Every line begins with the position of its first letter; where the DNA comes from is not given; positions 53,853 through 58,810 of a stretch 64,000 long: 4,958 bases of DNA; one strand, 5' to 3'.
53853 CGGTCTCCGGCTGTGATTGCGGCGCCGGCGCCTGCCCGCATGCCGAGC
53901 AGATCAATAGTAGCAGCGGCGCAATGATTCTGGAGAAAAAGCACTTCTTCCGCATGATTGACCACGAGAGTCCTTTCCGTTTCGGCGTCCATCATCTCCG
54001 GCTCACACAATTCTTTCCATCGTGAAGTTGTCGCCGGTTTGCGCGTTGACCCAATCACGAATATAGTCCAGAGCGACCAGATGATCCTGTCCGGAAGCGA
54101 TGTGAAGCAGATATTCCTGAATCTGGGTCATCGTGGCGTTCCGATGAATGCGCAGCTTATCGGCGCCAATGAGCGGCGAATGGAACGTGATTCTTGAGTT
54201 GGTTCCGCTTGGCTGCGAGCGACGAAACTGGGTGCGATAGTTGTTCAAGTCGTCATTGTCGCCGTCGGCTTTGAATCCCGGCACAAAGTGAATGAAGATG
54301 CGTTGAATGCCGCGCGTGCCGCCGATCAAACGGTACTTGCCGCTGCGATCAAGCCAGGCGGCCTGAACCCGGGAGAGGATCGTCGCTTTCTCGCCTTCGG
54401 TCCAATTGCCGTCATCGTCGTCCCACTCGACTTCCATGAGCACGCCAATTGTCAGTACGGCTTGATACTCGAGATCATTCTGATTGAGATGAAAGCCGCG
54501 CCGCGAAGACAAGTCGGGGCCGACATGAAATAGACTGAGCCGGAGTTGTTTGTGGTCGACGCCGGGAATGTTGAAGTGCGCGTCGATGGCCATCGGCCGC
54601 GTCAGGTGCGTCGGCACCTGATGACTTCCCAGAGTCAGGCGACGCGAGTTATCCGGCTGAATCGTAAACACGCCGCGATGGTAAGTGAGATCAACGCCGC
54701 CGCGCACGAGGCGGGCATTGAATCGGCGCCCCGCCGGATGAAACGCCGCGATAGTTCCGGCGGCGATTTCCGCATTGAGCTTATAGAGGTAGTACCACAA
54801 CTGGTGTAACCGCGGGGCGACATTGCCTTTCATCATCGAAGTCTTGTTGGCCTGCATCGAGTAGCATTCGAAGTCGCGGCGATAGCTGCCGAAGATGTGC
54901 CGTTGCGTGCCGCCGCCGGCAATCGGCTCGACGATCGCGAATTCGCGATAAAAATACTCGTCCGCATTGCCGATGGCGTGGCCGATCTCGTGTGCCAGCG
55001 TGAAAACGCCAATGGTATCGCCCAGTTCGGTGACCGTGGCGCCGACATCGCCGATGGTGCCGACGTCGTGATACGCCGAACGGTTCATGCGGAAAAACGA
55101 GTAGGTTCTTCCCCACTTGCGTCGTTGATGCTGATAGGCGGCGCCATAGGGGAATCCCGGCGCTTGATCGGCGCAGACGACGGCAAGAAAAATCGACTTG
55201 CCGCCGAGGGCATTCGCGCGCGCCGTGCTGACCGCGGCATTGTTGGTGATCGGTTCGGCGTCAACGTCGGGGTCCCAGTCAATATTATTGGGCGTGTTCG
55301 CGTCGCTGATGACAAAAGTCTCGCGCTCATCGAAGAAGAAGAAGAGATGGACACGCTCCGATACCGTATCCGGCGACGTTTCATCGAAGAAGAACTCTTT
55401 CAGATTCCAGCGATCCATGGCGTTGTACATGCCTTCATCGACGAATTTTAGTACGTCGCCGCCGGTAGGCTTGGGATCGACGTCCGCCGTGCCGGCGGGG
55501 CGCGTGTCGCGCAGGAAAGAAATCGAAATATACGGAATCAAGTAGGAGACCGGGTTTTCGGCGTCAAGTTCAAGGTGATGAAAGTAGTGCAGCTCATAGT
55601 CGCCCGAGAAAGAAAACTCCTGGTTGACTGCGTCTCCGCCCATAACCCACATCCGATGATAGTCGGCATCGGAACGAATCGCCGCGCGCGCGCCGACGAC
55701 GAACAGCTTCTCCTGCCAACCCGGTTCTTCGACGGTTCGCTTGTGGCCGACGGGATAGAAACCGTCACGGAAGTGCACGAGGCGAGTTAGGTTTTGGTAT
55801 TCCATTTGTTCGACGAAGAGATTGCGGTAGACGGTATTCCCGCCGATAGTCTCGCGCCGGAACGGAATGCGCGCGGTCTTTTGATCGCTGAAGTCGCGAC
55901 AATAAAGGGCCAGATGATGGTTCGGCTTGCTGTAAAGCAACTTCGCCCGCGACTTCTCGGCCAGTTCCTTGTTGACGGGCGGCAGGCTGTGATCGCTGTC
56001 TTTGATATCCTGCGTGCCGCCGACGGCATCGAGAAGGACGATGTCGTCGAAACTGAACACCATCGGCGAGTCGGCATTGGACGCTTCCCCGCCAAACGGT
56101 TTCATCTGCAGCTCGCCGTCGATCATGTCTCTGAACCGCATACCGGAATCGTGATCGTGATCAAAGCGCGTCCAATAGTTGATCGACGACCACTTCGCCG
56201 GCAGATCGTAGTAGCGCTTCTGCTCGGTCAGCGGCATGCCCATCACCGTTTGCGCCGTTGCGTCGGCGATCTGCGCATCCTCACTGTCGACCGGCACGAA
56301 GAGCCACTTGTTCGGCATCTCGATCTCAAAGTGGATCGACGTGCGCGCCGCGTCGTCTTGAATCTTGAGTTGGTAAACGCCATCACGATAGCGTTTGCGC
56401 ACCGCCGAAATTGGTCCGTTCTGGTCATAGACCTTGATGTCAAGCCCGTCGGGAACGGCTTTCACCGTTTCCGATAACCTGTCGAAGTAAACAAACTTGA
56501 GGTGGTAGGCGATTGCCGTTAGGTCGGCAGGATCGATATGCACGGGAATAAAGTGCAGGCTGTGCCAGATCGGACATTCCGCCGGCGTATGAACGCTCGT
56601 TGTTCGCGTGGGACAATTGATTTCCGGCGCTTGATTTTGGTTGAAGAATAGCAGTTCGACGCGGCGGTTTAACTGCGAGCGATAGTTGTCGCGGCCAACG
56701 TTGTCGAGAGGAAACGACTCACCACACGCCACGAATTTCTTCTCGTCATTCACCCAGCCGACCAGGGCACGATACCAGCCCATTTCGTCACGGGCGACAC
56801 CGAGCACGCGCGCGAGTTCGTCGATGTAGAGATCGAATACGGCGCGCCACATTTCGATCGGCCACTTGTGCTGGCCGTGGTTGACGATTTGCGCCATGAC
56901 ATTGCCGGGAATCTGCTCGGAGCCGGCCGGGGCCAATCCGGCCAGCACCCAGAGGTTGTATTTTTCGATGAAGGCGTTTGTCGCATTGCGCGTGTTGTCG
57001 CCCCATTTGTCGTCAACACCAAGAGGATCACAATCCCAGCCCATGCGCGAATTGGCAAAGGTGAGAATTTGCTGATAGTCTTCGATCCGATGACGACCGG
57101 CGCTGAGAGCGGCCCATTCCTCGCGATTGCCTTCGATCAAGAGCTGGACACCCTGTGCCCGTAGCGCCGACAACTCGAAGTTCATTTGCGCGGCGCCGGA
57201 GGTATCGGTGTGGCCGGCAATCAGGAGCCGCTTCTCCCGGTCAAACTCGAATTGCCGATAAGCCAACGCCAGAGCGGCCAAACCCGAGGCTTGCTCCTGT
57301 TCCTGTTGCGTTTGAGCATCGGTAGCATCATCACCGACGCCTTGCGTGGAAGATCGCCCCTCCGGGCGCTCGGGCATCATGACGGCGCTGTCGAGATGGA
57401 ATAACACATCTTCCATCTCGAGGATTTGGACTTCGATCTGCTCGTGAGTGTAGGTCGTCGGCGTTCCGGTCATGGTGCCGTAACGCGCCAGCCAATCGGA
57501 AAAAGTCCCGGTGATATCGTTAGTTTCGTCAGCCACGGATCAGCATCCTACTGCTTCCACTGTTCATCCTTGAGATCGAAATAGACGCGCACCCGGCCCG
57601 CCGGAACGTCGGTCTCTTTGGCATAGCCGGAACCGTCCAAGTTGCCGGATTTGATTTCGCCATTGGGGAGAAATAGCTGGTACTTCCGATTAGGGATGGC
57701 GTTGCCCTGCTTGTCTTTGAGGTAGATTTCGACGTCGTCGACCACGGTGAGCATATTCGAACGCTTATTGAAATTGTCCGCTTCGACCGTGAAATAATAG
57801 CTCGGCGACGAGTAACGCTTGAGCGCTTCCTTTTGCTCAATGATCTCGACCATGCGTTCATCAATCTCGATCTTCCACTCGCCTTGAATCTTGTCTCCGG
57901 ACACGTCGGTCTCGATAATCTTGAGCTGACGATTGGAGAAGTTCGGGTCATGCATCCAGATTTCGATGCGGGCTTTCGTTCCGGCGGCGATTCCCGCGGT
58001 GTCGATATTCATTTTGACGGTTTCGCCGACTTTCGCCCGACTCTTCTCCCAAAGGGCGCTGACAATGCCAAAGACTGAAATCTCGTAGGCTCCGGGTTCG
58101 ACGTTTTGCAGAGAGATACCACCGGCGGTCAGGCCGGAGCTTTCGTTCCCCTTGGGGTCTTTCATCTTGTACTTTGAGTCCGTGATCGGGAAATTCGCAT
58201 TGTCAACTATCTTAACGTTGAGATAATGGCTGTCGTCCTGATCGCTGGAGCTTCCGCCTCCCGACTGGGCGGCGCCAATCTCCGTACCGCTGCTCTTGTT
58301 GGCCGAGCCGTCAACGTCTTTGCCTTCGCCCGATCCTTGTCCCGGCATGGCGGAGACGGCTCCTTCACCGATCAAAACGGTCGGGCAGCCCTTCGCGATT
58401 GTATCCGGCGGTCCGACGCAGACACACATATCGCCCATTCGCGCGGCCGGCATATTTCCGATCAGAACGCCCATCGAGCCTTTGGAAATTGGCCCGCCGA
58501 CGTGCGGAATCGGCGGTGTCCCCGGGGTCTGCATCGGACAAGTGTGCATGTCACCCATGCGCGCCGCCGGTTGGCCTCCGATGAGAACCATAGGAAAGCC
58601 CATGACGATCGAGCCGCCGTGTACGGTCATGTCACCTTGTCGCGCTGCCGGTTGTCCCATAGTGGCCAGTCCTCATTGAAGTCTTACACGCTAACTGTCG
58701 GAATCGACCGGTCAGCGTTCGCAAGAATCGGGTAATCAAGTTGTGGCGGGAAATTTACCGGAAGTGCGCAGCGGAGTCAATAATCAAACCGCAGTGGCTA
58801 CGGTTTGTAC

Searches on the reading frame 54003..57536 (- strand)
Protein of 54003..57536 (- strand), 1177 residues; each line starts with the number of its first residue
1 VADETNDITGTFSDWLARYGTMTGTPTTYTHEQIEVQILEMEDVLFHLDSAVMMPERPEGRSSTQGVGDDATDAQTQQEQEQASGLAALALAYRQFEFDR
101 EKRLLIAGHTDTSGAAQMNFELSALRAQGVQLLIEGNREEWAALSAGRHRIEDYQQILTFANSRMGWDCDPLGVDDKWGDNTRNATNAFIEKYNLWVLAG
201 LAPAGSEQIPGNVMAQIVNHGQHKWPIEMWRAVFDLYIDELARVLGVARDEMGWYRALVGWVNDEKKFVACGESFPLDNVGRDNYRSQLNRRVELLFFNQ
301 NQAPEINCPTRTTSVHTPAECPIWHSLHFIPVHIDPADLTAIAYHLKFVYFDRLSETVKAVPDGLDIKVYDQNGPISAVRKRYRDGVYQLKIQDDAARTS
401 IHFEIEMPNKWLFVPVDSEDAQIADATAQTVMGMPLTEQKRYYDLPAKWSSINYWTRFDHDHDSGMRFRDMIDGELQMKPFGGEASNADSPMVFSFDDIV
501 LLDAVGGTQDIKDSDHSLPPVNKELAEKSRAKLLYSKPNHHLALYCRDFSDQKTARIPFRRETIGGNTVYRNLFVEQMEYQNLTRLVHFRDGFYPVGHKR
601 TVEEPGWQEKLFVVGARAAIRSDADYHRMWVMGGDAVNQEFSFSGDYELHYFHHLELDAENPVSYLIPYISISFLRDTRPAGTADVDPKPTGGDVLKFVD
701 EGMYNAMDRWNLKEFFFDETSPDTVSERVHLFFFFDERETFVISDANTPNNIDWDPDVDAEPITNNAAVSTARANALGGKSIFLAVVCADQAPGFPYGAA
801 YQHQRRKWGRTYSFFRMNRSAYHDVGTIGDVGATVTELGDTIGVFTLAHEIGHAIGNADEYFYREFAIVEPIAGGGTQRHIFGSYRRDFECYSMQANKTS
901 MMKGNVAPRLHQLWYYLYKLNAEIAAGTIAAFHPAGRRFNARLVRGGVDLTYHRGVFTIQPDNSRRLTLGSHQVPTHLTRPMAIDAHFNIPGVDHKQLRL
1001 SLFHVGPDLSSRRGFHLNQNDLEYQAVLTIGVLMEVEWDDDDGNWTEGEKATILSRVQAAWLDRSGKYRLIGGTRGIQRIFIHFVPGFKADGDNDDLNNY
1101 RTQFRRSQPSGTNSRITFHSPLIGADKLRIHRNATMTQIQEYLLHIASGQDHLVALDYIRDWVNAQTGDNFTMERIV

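Call 11: search_protein_families(library=pfam, proteins=[window:54003-57536:-], max_evalue=0.01)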
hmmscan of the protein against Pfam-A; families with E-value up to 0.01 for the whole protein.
window:54003-57536:- (1177 aa): 1 family
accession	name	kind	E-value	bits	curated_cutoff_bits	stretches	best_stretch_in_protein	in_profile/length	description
PF00691.25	OmpA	-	0.00013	22.7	27.2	1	81-131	12-61/98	OmpA family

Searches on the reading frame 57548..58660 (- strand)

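Call 50: search_protein_families(library=pfam, proteins=[window:57548-58660:-], max_evalue=0.001)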
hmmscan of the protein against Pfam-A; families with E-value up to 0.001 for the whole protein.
window:57548-58660:- (370 aa): 1 family
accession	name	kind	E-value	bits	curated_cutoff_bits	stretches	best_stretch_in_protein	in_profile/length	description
PF05488.18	PAAR_motif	-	1e-22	80.5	27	2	52-101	5-53/70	PAAR motif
